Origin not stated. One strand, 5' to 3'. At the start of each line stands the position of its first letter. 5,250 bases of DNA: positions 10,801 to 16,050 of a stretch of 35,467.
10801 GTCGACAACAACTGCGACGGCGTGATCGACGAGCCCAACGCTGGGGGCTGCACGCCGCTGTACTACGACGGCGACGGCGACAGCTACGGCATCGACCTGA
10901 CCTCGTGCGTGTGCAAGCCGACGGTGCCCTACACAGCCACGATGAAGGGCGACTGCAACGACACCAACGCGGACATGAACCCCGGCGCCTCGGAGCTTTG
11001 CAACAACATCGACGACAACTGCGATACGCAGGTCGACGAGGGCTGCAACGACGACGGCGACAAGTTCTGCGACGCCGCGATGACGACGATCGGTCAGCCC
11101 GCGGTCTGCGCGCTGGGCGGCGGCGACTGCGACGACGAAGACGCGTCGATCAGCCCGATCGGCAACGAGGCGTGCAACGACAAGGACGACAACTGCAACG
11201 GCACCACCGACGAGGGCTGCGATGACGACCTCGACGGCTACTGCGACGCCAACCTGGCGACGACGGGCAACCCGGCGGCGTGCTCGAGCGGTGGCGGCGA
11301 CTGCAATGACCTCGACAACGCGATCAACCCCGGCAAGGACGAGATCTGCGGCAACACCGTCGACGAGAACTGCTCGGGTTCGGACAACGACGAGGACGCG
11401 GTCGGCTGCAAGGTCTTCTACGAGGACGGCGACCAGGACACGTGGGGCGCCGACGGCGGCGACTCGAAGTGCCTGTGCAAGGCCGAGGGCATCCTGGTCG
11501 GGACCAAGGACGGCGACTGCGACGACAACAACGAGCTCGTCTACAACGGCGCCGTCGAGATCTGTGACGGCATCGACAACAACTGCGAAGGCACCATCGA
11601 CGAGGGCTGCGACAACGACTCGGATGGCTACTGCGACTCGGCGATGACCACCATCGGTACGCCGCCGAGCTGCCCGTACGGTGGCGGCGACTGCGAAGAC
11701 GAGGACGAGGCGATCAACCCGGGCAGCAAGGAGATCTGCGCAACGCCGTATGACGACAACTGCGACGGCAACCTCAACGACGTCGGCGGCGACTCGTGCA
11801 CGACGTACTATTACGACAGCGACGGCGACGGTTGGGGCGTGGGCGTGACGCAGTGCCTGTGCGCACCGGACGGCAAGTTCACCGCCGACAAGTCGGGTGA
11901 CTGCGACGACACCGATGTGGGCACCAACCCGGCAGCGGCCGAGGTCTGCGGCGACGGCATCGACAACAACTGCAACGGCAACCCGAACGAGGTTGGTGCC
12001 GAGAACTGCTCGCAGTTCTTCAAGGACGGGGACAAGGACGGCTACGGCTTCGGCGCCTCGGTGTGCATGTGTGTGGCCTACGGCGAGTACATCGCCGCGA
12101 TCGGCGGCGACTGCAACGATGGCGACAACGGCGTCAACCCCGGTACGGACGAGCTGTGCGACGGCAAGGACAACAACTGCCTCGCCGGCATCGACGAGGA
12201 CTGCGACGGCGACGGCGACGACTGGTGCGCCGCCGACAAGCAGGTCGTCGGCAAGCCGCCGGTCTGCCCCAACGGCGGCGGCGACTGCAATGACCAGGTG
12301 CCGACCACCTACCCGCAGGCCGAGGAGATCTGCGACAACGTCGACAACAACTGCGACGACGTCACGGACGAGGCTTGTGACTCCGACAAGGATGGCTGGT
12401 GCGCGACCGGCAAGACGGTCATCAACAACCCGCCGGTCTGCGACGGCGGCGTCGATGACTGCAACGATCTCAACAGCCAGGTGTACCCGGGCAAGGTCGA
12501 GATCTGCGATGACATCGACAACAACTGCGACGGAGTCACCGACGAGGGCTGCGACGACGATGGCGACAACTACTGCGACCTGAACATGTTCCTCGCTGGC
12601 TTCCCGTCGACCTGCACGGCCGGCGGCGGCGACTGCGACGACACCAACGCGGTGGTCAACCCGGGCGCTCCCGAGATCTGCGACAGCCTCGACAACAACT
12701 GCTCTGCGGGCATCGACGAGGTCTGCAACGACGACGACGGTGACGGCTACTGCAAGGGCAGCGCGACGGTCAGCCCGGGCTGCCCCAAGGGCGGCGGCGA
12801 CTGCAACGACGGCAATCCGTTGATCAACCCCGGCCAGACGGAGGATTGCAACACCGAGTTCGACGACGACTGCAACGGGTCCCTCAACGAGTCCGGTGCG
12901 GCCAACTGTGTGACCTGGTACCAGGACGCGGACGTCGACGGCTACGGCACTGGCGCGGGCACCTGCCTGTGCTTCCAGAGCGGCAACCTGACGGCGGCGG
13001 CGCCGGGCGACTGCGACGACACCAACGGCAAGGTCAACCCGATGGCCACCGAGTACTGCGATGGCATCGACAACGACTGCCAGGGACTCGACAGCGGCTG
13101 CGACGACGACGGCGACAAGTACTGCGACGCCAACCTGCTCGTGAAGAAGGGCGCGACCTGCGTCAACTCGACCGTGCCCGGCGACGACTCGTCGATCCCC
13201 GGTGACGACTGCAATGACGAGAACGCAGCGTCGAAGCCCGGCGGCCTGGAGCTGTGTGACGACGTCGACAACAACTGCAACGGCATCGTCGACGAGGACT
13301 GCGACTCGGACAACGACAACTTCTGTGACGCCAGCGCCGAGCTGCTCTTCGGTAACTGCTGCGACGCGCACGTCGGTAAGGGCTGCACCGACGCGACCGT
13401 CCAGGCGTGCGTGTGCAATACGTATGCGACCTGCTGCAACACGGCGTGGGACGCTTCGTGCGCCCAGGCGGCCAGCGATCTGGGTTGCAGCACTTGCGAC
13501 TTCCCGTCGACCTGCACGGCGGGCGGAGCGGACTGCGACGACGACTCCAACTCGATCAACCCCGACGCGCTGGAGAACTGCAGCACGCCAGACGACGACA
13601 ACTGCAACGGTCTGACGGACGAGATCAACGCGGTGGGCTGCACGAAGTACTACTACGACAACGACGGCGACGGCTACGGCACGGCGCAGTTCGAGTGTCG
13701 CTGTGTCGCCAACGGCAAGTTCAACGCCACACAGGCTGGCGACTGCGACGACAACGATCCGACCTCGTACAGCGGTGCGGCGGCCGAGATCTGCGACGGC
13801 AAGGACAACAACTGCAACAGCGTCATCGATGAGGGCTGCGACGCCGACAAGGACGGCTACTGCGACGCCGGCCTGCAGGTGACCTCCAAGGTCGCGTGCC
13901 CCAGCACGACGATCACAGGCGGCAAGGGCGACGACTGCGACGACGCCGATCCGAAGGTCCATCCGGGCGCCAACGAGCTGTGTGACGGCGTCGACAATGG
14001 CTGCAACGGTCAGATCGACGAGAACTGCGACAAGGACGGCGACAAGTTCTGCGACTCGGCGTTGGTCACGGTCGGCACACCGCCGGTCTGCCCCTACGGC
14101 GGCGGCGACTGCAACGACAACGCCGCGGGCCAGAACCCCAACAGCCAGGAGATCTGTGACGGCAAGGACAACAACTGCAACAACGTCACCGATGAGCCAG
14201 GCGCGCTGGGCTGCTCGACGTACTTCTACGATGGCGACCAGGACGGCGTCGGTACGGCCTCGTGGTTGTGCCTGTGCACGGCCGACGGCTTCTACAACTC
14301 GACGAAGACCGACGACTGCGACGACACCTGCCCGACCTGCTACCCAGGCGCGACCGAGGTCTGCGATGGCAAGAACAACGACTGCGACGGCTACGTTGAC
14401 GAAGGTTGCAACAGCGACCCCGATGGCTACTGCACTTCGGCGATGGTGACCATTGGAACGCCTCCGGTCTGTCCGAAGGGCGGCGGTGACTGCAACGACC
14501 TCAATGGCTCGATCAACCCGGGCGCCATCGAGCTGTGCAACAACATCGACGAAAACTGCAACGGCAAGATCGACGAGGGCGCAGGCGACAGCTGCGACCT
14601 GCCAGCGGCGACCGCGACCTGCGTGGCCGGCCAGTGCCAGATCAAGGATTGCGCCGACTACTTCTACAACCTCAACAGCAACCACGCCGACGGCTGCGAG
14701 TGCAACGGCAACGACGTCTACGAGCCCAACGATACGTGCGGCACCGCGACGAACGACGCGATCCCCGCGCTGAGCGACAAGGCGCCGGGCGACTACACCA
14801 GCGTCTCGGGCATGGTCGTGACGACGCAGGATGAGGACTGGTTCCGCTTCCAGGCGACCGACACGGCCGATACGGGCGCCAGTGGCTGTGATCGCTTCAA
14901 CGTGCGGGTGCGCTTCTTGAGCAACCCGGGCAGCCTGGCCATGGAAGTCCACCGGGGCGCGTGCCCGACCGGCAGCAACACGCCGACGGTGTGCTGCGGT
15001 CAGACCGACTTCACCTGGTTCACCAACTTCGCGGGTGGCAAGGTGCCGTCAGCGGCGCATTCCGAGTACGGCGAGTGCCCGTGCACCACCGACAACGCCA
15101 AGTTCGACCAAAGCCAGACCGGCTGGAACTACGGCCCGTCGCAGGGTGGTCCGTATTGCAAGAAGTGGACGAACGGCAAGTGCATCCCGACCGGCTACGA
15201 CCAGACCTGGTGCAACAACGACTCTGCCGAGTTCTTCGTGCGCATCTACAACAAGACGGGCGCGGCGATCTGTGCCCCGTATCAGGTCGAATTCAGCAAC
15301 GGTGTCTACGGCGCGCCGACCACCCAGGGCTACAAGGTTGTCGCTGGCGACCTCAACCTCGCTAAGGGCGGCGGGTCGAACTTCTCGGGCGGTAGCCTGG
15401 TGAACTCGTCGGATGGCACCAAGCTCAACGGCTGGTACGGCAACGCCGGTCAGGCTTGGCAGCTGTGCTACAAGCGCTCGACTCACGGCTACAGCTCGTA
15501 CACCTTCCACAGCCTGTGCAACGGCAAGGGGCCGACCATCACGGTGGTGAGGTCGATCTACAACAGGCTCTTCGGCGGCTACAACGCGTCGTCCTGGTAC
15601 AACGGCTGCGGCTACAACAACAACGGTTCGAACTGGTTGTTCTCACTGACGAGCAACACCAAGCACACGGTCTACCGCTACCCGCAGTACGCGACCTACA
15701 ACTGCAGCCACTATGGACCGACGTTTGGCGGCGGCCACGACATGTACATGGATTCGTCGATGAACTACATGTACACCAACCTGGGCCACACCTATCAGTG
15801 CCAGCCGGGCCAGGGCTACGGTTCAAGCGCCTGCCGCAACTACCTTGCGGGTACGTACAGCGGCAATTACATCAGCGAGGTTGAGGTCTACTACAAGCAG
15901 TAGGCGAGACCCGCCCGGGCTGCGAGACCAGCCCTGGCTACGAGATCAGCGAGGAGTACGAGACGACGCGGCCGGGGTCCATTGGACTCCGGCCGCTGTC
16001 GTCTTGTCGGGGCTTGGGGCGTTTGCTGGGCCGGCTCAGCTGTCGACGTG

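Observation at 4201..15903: One 11.7-kb gene encodes a ~3,900-aa Cys/Asp-rich lipoprotein with a composite architecture I cannot match to any characterised protein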

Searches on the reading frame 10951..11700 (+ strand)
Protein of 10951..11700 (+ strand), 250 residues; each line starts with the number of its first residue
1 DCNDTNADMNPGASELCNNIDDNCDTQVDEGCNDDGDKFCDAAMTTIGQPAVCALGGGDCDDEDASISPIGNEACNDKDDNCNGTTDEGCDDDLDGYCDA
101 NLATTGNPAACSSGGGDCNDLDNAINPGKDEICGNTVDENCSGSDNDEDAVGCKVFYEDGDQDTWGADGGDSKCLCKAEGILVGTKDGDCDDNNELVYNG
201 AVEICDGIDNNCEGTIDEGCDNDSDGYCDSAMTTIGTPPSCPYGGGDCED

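Call 40: search_solved_structures(query=window:10951-11700:+, max_evalue=1, show_alignments=2)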
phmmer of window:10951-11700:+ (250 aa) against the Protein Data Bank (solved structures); distinct sequences matched with E-value up to 1: 1.
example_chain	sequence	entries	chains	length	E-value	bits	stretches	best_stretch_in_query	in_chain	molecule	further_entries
2vov_A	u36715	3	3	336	0.14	14.8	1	112-146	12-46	SURFACE-ASSOCIATED PROTEIN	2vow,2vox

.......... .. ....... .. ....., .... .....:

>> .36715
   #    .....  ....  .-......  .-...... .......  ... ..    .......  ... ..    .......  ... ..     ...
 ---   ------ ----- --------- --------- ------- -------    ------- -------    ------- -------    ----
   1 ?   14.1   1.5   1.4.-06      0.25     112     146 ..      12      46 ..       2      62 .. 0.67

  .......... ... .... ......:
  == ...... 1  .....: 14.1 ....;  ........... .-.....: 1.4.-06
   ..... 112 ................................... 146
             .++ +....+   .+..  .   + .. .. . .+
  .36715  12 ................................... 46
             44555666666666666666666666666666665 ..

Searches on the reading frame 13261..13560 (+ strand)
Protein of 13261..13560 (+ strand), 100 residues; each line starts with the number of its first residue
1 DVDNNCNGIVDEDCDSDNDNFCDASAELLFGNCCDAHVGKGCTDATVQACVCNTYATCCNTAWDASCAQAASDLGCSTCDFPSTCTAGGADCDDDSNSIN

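Call 9: search_protein_families(library=pfam, proteins=[window:13261-13560:+], max_evalue=1)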
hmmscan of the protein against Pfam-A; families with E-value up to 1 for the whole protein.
window:13261-13560:+ (100 aa): 0 families

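Call 10: search_protein_families(library=ncbifam, proteins=[window:13261-13560:+], max_evalue=1)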
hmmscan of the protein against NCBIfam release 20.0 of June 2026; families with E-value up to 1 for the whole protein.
window:13261-13560:+ (100 aa): 0 families

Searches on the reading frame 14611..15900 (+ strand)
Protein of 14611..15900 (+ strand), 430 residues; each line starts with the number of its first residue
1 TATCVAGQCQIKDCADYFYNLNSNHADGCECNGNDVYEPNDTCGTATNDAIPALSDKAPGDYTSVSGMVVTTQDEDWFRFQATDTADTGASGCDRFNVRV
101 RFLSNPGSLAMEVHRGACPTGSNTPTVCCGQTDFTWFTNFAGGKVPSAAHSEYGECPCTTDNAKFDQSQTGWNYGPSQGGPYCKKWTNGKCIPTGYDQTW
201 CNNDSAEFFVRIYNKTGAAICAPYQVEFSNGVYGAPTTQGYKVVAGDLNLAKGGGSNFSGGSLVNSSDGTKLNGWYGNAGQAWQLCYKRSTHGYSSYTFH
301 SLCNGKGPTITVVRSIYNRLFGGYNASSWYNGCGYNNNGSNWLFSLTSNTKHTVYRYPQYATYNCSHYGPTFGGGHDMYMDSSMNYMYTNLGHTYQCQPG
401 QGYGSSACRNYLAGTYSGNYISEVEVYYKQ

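Call 41: search_solved_structures(query=window:14611-15900:+, max_evalue=1, show_alignments=2)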
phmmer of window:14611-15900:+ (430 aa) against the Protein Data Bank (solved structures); distinct sequences matched with E-value up to 1: 10.
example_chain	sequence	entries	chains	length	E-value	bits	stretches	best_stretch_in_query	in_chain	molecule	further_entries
6r82_A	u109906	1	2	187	0.0015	20.9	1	285-366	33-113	GTPase-activating protein skywalker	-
7uzg_T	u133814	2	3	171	0.0084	18.4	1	280-363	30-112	Nuclear receptor coactivator 7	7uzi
7uzj_T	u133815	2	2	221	0.013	17.9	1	280-363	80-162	Nuclear receptor coactivator 7B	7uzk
7obp_A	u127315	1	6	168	0.027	16.8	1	280-363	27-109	NCOA7-AS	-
8ar6_A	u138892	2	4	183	0.033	16.5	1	280-363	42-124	Nuclear receptor coactivator 7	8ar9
7unf_U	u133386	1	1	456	0.086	15.1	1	282-362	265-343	KIAA1609 protein, isoform CRA_a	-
7une_U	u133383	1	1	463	0.088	15.1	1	282-362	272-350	KIAA1609 protein, isoform CRA_a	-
4acj_A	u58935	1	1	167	0.093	15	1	279-348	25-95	WU:FB25H12 PROTEIN,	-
7u8o_U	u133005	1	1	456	0.12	14.7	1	281-368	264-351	TLDc protein mEAK-7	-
7u4t_W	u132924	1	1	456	0.37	13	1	282-362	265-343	MTOR-associated protein MEAK7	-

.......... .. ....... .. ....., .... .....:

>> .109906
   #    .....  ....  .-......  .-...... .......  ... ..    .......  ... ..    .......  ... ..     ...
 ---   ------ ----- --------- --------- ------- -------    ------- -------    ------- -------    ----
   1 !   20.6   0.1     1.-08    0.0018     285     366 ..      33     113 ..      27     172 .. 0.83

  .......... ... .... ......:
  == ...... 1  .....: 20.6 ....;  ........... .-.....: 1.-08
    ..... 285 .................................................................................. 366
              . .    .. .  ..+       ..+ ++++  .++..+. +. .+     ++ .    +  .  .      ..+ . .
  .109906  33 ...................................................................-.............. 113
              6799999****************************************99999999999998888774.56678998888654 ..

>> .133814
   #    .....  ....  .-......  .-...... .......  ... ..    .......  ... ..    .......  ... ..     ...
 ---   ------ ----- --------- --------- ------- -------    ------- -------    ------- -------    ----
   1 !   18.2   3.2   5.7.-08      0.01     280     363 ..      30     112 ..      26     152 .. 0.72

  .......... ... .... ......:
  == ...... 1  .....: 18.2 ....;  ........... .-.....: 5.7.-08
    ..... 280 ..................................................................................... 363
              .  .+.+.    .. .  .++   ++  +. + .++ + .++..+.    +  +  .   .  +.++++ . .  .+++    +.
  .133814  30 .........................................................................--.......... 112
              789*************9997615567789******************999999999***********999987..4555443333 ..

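Call 77: find_homologous_proteins(query=window:14611-15900:+, max_evalue=0.00001)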
Query window:14611-15900:+ (430 aa): 20 proteins with E <= 0.00001 among 1509 candidates.
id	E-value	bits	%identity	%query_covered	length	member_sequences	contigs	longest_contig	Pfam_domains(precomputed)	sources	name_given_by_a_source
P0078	2.5e-76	276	54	55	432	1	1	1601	PF11617.14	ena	-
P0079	2.0e-67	246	50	59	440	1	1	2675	PF11617.14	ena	-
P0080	1.3e-61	227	50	55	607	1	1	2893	PF11617.14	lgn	-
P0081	7.2e-50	189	43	56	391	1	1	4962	PF11617.14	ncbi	-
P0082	7.2e-49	185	43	33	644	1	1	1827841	PF07534.23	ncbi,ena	-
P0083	5.1e-39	153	45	40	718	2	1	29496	PF07534.23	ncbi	-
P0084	5.3e-35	140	44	41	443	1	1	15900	PF00132.31,PF25087.2,PF25084.2,PF07534.23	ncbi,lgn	-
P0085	2.1e-29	121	42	43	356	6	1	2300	PF07534.23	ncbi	-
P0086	5.3e-24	103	38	40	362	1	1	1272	PF00651.38,PF07534.23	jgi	-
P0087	2.2e-22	98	39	37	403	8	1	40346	PF00059.28,PF07645.22,PF12947.14,PF07534.23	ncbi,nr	ncbi:uncharacterized protein LOC111347279 [Stylophora pistillata]|nr:uncharacterized protein LOC1113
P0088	6.3e-22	96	37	39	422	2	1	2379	PF07534.23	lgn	-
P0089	1.5e-21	95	36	40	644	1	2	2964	PF07707.22,PF00651.38,PF07534.23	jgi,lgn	-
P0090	4.2e-18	84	39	34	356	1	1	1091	PF07534.23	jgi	-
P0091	4.1e-16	77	31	38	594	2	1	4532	PF00536.38,PF02214.29,PF07534.23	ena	-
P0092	1.1e-15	76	35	37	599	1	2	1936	PF00536.38,PF02214.29,PF07534.23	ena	-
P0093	1.1e-14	73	36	38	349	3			PF07534.23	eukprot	eukprot:CAMPEP_0184478388 /NCGR_PEP_ID=MMETSP0113_2-20130426/434_1 /TAXON_ID=91329 /ORGANISM="Norris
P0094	2.9e-14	71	34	38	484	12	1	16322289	PF07534.23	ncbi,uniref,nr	ncbi:interferon-induced protein 44-like isoform X4 [Petromyzon marinus]|uniref:Interferon-induced pr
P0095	1.5e-12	66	32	30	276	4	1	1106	PF07534.23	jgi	jgi:hypothetical protein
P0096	8.2e-12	63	34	32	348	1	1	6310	PF07534.23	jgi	jgi:TLD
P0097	6.4e-11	60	32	31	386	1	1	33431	PF02214.29,PF07534.23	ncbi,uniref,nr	ncbi:hypothetical protein CYY_005878 [Polysphondylium violaceum]|uniref:TLDc domain-containing prote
